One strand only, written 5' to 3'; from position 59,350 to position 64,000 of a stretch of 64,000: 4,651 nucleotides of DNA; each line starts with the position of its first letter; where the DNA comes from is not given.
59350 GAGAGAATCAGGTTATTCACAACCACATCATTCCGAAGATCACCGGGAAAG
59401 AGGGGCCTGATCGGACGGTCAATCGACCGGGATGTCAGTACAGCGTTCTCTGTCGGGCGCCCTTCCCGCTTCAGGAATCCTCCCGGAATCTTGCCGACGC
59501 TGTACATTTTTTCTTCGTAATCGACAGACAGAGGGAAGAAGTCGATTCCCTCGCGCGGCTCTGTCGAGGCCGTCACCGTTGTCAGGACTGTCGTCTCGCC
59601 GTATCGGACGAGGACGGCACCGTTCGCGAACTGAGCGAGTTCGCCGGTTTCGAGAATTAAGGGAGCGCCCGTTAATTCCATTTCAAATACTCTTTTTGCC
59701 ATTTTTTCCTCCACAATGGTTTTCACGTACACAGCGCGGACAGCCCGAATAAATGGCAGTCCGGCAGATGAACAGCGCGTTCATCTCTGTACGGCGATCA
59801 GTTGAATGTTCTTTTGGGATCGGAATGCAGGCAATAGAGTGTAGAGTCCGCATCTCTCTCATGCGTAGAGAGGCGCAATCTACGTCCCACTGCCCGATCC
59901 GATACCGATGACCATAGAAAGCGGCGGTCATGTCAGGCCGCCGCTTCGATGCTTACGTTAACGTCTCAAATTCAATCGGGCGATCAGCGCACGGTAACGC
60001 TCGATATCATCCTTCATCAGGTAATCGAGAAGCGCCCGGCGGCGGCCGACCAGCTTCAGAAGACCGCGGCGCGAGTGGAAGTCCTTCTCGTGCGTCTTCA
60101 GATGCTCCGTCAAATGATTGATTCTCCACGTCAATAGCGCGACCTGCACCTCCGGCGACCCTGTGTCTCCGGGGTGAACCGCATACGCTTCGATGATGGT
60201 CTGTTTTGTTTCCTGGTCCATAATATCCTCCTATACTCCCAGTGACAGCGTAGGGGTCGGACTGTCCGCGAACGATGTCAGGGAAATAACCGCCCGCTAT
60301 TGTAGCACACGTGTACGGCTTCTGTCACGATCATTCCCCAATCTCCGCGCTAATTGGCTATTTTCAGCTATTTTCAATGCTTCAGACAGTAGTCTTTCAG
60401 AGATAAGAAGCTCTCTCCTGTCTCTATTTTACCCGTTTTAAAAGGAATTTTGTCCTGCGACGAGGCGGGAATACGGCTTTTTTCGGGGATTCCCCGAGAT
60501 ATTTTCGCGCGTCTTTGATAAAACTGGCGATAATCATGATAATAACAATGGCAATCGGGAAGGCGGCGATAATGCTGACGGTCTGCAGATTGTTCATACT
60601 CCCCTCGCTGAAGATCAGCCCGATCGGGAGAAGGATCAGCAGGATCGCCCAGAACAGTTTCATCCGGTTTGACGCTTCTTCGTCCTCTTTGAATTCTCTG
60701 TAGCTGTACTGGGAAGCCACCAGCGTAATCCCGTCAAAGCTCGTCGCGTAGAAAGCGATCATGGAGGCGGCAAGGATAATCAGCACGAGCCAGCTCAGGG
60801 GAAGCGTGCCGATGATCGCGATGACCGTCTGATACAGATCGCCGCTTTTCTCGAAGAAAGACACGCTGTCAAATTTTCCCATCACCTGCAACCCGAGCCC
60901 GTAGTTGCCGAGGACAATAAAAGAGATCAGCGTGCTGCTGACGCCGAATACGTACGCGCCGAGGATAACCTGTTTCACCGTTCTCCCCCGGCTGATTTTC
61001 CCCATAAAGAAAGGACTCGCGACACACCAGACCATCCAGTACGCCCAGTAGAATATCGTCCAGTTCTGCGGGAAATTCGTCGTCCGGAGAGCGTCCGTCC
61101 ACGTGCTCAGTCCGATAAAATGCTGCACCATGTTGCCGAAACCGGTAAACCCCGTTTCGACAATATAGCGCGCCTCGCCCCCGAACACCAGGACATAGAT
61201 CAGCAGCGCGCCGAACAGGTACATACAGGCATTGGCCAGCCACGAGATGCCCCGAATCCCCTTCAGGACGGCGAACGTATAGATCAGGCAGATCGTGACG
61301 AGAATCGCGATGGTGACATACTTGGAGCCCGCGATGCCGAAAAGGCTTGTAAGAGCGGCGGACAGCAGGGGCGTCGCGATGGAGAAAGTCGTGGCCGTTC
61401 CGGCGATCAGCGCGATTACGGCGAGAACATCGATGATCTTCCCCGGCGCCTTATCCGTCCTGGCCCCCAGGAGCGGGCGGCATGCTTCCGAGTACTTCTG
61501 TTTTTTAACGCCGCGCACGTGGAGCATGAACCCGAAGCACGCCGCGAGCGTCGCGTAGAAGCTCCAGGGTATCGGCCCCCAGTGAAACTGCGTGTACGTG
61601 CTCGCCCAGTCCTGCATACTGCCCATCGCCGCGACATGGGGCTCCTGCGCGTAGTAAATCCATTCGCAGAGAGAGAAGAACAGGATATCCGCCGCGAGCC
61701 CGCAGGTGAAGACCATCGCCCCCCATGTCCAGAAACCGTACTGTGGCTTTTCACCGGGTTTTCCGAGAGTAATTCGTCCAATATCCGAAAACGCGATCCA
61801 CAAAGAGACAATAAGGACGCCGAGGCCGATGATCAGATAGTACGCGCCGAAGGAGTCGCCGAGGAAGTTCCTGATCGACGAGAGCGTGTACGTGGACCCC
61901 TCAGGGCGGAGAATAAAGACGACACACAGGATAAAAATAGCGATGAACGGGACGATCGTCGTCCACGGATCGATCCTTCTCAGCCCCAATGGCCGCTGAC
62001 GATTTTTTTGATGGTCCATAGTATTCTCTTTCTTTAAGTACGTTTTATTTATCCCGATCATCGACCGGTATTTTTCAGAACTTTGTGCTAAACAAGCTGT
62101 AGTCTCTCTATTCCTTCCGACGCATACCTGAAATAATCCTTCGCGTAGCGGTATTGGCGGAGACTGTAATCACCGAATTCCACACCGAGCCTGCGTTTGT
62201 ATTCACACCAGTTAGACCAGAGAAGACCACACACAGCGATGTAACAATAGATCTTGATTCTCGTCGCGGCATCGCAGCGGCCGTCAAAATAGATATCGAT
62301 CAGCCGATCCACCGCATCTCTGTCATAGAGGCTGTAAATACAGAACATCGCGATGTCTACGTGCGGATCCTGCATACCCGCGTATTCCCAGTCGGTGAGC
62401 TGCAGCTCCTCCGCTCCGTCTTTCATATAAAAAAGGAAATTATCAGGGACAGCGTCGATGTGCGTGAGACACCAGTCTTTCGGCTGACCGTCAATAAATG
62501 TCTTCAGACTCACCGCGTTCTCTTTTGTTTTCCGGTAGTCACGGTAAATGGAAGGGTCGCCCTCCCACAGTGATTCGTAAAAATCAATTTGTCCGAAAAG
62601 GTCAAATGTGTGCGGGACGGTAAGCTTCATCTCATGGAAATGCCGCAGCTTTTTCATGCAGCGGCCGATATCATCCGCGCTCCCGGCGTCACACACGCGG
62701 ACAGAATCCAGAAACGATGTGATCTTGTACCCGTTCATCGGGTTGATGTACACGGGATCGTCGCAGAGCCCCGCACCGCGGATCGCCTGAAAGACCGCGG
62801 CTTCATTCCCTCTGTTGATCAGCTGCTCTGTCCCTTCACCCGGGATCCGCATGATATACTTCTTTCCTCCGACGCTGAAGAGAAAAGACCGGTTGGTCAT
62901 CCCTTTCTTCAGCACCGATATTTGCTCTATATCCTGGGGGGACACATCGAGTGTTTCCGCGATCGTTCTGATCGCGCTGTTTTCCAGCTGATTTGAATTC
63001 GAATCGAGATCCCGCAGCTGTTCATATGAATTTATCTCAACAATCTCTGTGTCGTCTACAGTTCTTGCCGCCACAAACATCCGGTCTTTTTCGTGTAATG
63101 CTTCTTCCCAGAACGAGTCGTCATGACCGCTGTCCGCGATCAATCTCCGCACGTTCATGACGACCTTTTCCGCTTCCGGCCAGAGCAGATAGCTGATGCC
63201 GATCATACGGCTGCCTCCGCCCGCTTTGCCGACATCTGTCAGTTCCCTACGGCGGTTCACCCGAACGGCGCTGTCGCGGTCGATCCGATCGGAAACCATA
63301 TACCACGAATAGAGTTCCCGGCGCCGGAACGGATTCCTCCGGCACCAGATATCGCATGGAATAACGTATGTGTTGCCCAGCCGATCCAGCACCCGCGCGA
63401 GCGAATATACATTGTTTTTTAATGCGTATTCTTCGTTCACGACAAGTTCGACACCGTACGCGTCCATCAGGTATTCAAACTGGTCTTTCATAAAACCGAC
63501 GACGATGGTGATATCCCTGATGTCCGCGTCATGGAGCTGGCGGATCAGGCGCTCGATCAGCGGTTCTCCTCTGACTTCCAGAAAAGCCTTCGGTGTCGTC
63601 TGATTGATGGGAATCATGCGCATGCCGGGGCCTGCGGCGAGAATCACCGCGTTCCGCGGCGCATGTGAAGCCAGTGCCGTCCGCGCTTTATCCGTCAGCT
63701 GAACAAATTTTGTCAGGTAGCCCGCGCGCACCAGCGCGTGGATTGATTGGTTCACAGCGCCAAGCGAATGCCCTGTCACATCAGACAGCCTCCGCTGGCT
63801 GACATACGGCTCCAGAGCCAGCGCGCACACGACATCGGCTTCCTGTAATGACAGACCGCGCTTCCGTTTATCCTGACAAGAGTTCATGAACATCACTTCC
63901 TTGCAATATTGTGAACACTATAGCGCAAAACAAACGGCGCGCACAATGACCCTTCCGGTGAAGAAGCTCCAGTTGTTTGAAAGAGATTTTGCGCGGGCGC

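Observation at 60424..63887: Compact choline-activation module: BCCT transporter + HTH-LicC-LicA three-domain protein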

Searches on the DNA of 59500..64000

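Call 36: search_rna_families(source=window, start=59500, end=64000, threshold=evalue, max_evalue=1)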
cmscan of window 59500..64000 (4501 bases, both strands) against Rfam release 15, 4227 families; matches with E-value up to 1: 0.
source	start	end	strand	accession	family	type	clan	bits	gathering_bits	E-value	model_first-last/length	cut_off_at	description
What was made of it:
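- There is no Rfam match (call 36).
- Tried and rejected: Rfam with permissive thresholds over 59500-64000 gave no match (call 36).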

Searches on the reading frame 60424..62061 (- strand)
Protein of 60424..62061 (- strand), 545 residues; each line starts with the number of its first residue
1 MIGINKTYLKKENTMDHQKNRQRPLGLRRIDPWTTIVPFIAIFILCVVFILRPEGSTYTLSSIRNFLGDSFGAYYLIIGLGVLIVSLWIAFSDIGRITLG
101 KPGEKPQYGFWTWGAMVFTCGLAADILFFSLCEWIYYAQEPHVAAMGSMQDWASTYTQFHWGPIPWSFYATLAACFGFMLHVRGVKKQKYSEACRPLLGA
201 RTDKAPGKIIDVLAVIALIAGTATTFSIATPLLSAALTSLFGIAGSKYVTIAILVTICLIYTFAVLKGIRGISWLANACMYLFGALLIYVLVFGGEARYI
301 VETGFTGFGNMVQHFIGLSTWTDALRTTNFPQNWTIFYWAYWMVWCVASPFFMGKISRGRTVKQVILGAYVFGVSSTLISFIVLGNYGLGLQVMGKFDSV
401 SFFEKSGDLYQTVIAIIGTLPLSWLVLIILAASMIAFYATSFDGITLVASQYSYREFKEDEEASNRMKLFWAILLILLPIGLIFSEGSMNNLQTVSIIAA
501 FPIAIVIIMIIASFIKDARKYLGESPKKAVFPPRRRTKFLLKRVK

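Call 3: search_protein_families(library=pfam, proteins=[window:60424-62061:-], max_evalue=0.01)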
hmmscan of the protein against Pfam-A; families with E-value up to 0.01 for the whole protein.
window:60424-62061:- (545 aa): 1 family
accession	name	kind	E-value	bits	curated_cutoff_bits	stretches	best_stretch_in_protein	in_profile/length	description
PF02028.23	BCCT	-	1.7e-124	416.4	27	1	36-520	3-484/485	BCCT, betaine/carnitine/choline family transporter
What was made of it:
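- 60424..62061 (-): BCCT-family transporter gene (545 aa), 26 nt downstream of the three-domain gene. It is the presumed choline importer. Pfam BCCT 416 bits (call 3).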

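Call 4: search_protein_families(library=ncbifam, proteins=[window:60424-62061:-], max_evalue=0.01)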
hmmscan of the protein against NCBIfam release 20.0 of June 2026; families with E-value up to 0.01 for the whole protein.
window:60424-62061:- (545 aa): 5 families
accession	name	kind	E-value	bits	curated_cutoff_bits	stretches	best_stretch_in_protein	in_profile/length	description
TIGR00842.1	bcct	subfamily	6.6e-121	404.2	407.55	1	73-519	2-450/452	BCCT family transporter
NF047988.1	betaine_BCCT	equivalog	1.9e-83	280.6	650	1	41-518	9-481/483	glycine betaine uptake BCCT transporter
NF002887.1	PRK03356.1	equivalog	7.2e-83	278.9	541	1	29-519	8-497/497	L-carnitine/gamma-butyrobetaine antiporter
NF007412.0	PRK09950.1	equivalog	2.3e-70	237.6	647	1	35-521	13-499/536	BCCT family transporter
NF007399.1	PRK09928.1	subfamily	1.6e-62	211.5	695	1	39-517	20-497/675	choline BCCT transporter BetT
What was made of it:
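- On BCCT transporters: No substrate-specific NCBIfam model passes (calls 3, 4).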

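Call 22: find_encoding_contigs(protein=window:60424-62061:-, flank=10000, max_places=6)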
Protein window:60424-62061:- (545 aa): 2 contigs read that carry it; 2 places shown.
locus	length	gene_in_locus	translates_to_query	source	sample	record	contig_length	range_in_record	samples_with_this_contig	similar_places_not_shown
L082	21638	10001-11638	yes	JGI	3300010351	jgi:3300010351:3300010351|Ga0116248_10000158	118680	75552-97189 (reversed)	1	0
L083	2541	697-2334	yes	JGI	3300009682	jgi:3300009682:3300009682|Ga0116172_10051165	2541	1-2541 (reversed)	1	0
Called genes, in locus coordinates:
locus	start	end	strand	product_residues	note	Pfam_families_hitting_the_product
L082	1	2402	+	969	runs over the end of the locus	PF00690:Cation_ATPase_N, PF00122:E1-E2_ATPase, PF13246:Cation_ATPase, PF00702:Hydrolase, PF12710:HAD (weak), PF08282:Hydrolase_3 (faint), PF00689:Cation_ATPase_C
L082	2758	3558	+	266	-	PF00497:SBP_bac_3, PF10613:Lig_chan-Glu_bd (weak)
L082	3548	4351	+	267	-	PF00528:BPD_transp_1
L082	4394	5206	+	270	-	PF09818:ABC_ATPase (faint), PF02463:SMC_N, PF00005:ABC_tran, PF13304:AAA_21 (weak)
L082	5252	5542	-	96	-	-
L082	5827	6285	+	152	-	PF05198:IF3_N, PF00707:IF3_C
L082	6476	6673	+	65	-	PF01632:Ribosomal_L35p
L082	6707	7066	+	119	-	PF00453:Ribosomal_L20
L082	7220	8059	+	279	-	PF22435:MRM3-like_sub_bind, PF00588:SpoU_methylase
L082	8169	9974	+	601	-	PF12802:MarR_2 (weak), PF00483:NTP_transferase (weak), PF01128:IspD (faint), PF12804:NTP_transf_3, PF01633:Choline_kinase, PF01636:APH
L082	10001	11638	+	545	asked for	PF02028:BCCT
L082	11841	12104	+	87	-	PF00312:Ribosomal_S15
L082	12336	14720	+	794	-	PF01138:RNase_PH, PF03725:RNase_PH_C, PF03726:PNPase, PF01138:RNase_PH, PF00013:KH_1, PF00575:S1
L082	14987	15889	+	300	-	PF02588:YitT_membrane, PF10035:DUF2179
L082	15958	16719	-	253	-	PF02463:SMC_N (faint), PF00005:ABC_tran, PF13304:AAA_21 (faint)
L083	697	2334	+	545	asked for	PF02028:BCCT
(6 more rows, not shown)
